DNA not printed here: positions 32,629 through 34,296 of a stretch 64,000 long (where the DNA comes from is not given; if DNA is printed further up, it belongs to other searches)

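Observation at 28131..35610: Psp-flotillin envelope-stress supermodule under its own sigma54 two-component control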

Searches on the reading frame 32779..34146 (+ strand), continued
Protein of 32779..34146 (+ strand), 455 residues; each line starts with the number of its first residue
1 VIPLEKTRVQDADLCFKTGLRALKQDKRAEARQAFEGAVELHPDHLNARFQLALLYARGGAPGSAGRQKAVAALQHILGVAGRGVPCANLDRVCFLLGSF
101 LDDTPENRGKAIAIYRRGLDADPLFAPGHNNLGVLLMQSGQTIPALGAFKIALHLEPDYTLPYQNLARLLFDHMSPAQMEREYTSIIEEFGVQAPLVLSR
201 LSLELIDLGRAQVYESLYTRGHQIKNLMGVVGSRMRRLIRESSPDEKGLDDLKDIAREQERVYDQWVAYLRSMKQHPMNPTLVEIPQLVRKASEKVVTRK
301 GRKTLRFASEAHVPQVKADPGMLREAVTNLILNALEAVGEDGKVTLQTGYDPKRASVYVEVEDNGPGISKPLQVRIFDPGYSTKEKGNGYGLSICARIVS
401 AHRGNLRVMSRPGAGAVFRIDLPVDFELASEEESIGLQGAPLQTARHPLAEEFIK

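Call 56: predict_structure(alignment_id=A6)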
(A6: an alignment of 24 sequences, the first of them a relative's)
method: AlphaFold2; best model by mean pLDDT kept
length: 213 residues; sequences in the alignment: 24
mean_pLDDT: 69.8   pTM: 0.45
mean pLDDT of the five models: 69.8, 69.5, 66.8, 65.6, 63.7
residues with pLDDT >= 90: 0; 70-90: 135; 50-70: 46; < 50: 32
segments of 3 or more residues with pLDDT < 50: 30-53, 55-60
pLDDT, mean of each block of 10 residues (from residue 1): 63 72 59 39 47 47 64 76 79 69 78 82 76 80 81 81 80 82 80 78 60 52
secondary structure, 60 per line:
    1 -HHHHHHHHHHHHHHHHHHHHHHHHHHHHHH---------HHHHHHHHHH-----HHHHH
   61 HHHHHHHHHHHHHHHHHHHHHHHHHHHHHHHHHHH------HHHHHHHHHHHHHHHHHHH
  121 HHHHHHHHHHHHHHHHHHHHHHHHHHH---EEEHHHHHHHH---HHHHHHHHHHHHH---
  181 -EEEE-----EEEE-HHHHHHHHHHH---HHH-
elements in order: H2-31 H41-50 H56-95 H102-147 E151-153 H154-161 H165-177 E182-185 E191-194 H196-206

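Call 58: fold_search(model_id=the predicted structure, library=pdb)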
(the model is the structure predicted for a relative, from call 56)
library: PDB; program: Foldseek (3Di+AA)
matches with E <= 10: 1365; with E <= 0.001: 0
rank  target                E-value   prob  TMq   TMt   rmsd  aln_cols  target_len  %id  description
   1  3e6m_D                3.5e-03  1.00  0.28  0.39  13.9       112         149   20  The crystal structure of a MarR family transcriptional regulator from Silicibacter pomeroyi DSS. (released 2008-09-02)
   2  9e6a_B                3.7e-03  1.00  0.26  0.23   5.6        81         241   21  Pseudomonas putida KT2440 IclR-type transcription factor (PP_2609) (released 2025-11-12)
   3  3e6m_G                5.3e-03  1.00  0.29  0.40  14.0       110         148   20  The crystal structure of a MarR family transcriptional regulator from Silicibacter pomeroyi DSS. (released 2008-09-02)
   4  9e6a_A                5.6e-03  1.00  0.26  0.23   5.7        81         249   21  Pseudomonas putida KT2440 IclR-type transcription factor (PP_2609) (released 2025-11-12)
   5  3eco_A                5.6e-03  1.00  0.27  0.40  12.9       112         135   18  Crystal structure of MepR, a transcription regulator of the Staphylococcus aureus multidrug efflux pump MepA (released 2009-02-10)
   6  7wze_A                5.6e-03  0.99  0.26  0.33  12.7       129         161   16  Structure of Transcriptional regulator from Bacillus subtilis (strain 168) (released 2022-04-20)
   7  9e6a_D                6.0e-03  1.00  0.26  0.23   5.5        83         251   23  Pseudomonas putida KT2440 IclR-type transcription factor (PP_2609) (released 2025-11-12)
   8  3e6m_B                6.0e-03  1.00  0.28  0.40  13.9       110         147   21  The crystal structure of a MarR family transcriptional regulator from Silicibacter pomeroyi DSS. (released 2008-09-02)
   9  5k5o_C                8.6e-03  1.00  0.25  0.56   7.9        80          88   15  Structure of AspA-26mer DNA complex (released 2016-06-15)
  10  2fxa_C                8.6e-03  1.00  0.27  0.35  11.3       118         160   18  Structure of the Protease Production Regulatory Protein hpr from Bacillus subtilis. (released 2006-03-14)
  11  9gc3_A                9.1e-03  1.00  0.27  0.11   7.3        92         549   16  yeast TFIIIC TauB subcomplex bound to a tRNA gene (released 2024-11-27)
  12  3e6m_C                9.1e-03  1.00  0.29  0.40  13.8       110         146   22  The crystal structure of a MarR family transcriptional regulator from Silicibacter pomeroyi DSS. (released 2008-09-02)
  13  7qxx_W                9.1e-03  1.00  0.27  0.22   6.1        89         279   15  Proteasome-ZFAND5 Complex Z+E state (released 2023-02-08)
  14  9ff3                  9.7e-03  1.00  0.27  0.33  11.1       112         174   15  The structure of delta-ScoC, a global regulator protein from Geobacillus kaustophilus T-1 (released 2025-06-04)
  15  2rdp                  1.0e-02  1.00  0.27  0.40  11.7       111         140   18  The structure of a MarR family protein from Bacillus stearothermophilus (released 2007-11-13)
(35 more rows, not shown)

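Call 63: search_protein_families(library=padloc, max_evalue=0.01, proteins=[L045:717-1220:+, window:32779-34143:+])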
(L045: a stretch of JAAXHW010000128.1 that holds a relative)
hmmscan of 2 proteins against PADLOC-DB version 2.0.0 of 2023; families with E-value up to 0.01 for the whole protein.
L045:717-1220:+ (168 aa): 0 families

window:32779-34143:+ (455 aa): 1 family
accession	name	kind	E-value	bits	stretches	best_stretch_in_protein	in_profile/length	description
PDLC02030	Cas3d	-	0.0072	12.8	0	210-298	376-458/620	-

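Call 84: search_protein_representatives(alignment_id=A6)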
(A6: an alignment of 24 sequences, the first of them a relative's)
Query: 24 sequences, 214 profile positions. Proteins with E-value up to 0.001 (for the whole library): 1337; up to 1e-10: 155; up to 1e-30: 12. The best 150 are listed.
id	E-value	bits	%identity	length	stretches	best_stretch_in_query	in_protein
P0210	6.6e-98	343.0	-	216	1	1-214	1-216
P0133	2.8e-93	327.9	-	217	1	1-214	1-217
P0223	5.4e-84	297.5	-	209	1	1-214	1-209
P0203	4.2e-68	245.6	-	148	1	68-214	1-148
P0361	1.1e-64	234.5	-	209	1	1-172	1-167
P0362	3.7e-51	190.3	-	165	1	1-157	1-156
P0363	7.9e-47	176.1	-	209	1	1-159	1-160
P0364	2.8e-42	161.2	-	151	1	68-181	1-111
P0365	2.4e-39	151.6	-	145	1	1-140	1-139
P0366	3.1e-32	128.4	-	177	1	3-116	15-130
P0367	9.5e-32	126.8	-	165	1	1-120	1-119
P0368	4.8e-31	124.5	-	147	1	68-213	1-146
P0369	9.6e-29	117.0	-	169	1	1-98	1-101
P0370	1.0e-27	113.6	-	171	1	75-213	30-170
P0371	5.1e-27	111.4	-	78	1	155-214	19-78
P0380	3.3e-16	76.0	-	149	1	68-209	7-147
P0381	4.2e-16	75.7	-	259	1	130-210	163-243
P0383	9.0e-16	74.6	-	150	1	71-211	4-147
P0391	4.8e-15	72.2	-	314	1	84-211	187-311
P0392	5.7e-15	72.0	-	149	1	76-214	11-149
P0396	1.0e-14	71.1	-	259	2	72-197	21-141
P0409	5.3e-14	68.8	-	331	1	82-211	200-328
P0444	1.5e-12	64.1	-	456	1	80-210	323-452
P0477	2.4e-11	60.1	-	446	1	129-214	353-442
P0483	3.2e-11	59.7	-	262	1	78-209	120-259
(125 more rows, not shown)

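Call 85: search_protein_families(library=pfam, max_evalue=0.01, proteins=[P0380, P0383, P0392, P0391, P0409, P0444, P0477, P0483, P0381, P0396])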
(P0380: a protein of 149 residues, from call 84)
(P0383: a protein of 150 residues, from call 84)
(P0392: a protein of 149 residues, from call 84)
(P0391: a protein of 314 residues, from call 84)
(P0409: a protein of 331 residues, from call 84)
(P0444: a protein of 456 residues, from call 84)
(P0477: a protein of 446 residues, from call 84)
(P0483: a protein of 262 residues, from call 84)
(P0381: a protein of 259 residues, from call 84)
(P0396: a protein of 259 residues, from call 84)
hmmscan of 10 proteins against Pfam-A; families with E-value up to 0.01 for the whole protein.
P0380 (149 aa): 0 families

P0383 (150 aa): 0 families

P0392 (149 aa): 2 families
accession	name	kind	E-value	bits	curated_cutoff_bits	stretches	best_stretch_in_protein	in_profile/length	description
PF07332.16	Phage_holin_3_6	-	0.0012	19.4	28.4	1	9-82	35-110/116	Putative Actinobacterial Holin-X, holin superfamily III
PF09105.16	SelB-wing_1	-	0.0092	16.1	25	0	76-115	6-45/59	Elongation factor SelB, winged helix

P0391 (314 aa): 1 family
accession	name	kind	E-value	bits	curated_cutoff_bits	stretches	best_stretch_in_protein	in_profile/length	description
PF07787.17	TMEM43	-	2.9e-47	161.6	23.3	1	2-203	56-250/250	Transmembrane protein 43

P0409 (331 aa): 1 family
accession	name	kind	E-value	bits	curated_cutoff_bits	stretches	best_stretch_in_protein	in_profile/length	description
PF07787.17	TMEM43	-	1.9e-54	185.1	23.3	1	2-222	31-250/250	Transmembrane protein 43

P0444 (456 aa): 1 family
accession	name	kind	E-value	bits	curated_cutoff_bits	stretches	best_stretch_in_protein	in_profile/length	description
PF07787.17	TMEM43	-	7.2e-57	193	23.3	1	102-347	1-250/250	Transmembrane protein 43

P0477 (446 aa): 4 families
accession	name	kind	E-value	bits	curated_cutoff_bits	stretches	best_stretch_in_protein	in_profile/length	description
PF00211.25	Guanylate_cyc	-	3.8e-17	62.9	21.9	1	9-170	9-181/183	Adenylate and Guanylate cyclase catalytic domain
PF20990.2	DUF2207_C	-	0.0021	18.3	33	1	190-342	58-187/247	Predicted membrane protein (DUF2207) C-terminal domain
PF13412.12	HTH_24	-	0.0032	17.4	21.9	1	362-408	3-48/48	Winged helix-turn-helix DNA-binding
PF09105.16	SelB-wing_1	-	0.0099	16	25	0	380-416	20-56/59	Elongation factor SelB, winged helix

P0483 (262 aa): 1 family
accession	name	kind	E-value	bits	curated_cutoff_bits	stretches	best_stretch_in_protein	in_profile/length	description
PF16365.12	EutK_C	-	0.0018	18.6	27.5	1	196-230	9-42/52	Ethanolamine utilization protein EutK C-terminus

P0381 (259 aa): 1 family
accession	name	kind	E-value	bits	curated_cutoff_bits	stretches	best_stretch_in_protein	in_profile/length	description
PF06271.18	RDD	-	5.9e-25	88.6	24.1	1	21-140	2-137/137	RDD family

P0396 (259 aa): 6 families
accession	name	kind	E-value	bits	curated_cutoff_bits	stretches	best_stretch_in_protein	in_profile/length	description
PF13412.12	HTH_24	-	9.8e-08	31.9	21.9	0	156-182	6-31/48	Winged helix-turn-helix DNA-binding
PF12802.13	MarR_2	-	4.8e-07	30.3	27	0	83-128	7-52/61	MarR family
PF24034.1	DUF7343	-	0.00012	22.3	27.6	0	155-197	5-47/62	Domain of unknown function (DUF7343)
PF09339.16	HTH_IclR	-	0.0025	18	22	0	85-109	7-31/52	IclR helix-turn-helix domain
PF13404.12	HTH_AsnC-type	-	0.0033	17.6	27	0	86-108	8-29/42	AsnC-type helix-turn-helix domain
PF06627.17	DUF1153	-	0.0074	16.8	23.5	0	157-204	35-82/87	Protein of unknown function (DUF1153)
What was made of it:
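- Tried and rejected: None of ten sampled distant X relatives carries a PspA domain (call 85).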

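Call 87: find_encoding_contigs(protein=P0392, flank=5000, max_places=3)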
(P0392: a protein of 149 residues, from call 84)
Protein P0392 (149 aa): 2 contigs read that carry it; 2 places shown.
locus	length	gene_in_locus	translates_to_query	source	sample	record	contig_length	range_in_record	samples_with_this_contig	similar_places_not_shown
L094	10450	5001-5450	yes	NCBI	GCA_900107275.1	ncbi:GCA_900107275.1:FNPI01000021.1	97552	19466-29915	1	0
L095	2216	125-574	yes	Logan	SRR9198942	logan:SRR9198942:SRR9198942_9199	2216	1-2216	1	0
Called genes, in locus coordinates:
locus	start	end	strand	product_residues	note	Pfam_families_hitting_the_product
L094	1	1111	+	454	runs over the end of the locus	PF00367:PTS_EIIB, PF02378:PTS_EIIC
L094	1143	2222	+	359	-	PF19200:MupG_N, PF05913:MupG_C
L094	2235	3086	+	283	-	PF01418:HTH_6, PF13580:SIS_2 (faint), PF01380:SIS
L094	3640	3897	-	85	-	PF13560:HTH_31, PF12844:HTH_19, PF01381:HTH_3, PF13443:HTH_26 (weak)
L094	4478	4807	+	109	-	-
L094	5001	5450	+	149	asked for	-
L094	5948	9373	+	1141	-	PF03714:PUD, PF02922:CBM_48, PF00128:Alpha-amylase, PF18033:SpuA_C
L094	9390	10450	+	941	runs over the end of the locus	PF03714:PUD, PF00128:Alpha-amylase, PF22026:Alpha-amylase_C_2 (faint)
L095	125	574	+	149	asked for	-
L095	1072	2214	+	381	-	?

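Call 88: find_encoding_contigs(protein=P0383, flank=5000, max_places=3)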
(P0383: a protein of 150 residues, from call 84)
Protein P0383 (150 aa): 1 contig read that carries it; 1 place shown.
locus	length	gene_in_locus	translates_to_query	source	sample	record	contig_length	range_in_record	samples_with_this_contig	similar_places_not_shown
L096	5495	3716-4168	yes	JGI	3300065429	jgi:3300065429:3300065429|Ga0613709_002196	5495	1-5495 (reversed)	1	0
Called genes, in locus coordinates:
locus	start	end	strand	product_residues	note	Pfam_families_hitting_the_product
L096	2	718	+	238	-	?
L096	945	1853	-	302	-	-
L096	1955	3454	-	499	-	PF00171:Aldedh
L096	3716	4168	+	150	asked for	-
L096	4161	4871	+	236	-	PF13453:Zn_ribbon_TFIIB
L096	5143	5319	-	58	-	-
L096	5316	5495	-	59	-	?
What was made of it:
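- Tried and rejected: Two sampled distant relatives are not next to pspA (calls 87, 88).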
